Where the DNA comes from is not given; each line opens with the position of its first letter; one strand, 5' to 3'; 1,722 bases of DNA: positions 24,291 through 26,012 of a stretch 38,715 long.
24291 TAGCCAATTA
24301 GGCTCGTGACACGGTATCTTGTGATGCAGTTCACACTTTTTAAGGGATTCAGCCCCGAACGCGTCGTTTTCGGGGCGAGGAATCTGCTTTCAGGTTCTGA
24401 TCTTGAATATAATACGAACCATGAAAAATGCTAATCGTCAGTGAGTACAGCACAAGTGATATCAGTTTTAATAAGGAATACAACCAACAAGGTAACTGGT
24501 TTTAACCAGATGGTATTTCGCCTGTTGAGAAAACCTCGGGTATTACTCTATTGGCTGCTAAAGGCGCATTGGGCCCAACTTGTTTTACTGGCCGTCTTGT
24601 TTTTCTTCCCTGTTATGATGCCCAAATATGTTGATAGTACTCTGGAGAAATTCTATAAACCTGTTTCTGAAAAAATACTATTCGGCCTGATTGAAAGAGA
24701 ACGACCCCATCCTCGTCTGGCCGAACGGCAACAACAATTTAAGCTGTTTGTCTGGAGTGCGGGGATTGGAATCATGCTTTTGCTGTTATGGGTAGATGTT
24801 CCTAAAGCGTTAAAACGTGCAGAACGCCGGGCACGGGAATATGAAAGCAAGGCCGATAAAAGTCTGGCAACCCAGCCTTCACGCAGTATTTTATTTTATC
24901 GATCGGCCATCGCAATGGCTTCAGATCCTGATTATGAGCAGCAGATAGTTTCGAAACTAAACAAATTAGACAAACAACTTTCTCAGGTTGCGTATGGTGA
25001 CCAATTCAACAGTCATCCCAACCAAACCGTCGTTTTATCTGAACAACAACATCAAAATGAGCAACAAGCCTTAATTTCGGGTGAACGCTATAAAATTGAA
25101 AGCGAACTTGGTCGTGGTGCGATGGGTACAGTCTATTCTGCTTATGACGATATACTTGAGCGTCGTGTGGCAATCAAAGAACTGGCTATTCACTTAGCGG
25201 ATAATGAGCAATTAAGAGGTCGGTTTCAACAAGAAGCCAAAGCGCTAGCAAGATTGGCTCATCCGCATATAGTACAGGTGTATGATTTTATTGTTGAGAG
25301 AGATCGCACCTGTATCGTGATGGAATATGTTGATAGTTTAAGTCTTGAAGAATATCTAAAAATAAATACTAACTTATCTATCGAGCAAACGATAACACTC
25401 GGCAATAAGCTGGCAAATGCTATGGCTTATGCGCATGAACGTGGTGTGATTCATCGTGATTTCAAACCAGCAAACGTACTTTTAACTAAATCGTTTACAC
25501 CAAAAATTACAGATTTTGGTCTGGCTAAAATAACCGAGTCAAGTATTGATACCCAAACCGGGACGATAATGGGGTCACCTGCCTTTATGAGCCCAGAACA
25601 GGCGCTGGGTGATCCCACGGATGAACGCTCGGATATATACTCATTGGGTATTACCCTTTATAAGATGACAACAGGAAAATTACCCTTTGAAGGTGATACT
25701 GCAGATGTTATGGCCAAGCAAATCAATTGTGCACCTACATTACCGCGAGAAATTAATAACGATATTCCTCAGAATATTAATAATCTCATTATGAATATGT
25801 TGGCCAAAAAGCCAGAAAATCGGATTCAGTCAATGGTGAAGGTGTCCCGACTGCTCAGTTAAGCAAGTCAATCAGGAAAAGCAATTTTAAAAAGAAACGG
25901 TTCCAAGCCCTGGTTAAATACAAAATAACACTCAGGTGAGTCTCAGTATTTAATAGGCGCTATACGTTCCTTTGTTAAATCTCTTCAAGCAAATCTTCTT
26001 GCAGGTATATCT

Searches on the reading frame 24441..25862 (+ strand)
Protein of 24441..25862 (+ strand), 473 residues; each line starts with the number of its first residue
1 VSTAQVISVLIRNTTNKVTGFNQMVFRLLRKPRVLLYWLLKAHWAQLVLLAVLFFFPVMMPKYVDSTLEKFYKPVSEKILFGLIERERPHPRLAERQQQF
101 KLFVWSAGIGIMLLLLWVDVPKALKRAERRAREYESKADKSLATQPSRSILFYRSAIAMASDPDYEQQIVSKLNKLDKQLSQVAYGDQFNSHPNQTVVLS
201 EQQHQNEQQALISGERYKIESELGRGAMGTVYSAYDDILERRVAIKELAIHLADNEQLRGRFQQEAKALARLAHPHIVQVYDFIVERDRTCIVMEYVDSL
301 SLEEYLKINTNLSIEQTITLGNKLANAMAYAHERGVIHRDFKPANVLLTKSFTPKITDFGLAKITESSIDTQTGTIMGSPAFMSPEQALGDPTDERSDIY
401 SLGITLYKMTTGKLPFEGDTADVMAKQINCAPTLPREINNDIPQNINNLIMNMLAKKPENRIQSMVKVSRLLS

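Call 9: search_protein_families(library=pfam, proteins=[window:24441-25862:+], max_evalue=0.001)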
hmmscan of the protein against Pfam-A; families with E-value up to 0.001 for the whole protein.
window:24441-25862:+ (473 aa): 5 families
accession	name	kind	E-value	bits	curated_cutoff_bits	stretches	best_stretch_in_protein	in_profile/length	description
PF00069.31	Pkinase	-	6.4e-57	193.4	31.7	1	217-463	1-253/263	Protein kinase domain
PF07714.23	PK_Tyr_Ser-Thr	-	3.3e-44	151.6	23.1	1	218-463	2-250/258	Protein tyrosine and serine/threonine kinase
PF14531.12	Kinase-like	-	7.5e-07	29.1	25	1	318-461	148-289/289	Kinase-like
PF03109.22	ABC1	-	3.7e-05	23.4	22.9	1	262-365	120-217/244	ABC1 atypical kinase-like domain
PF01163.29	RIO1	-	0.00023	21.3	22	1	256-360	49-149/187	RIO domain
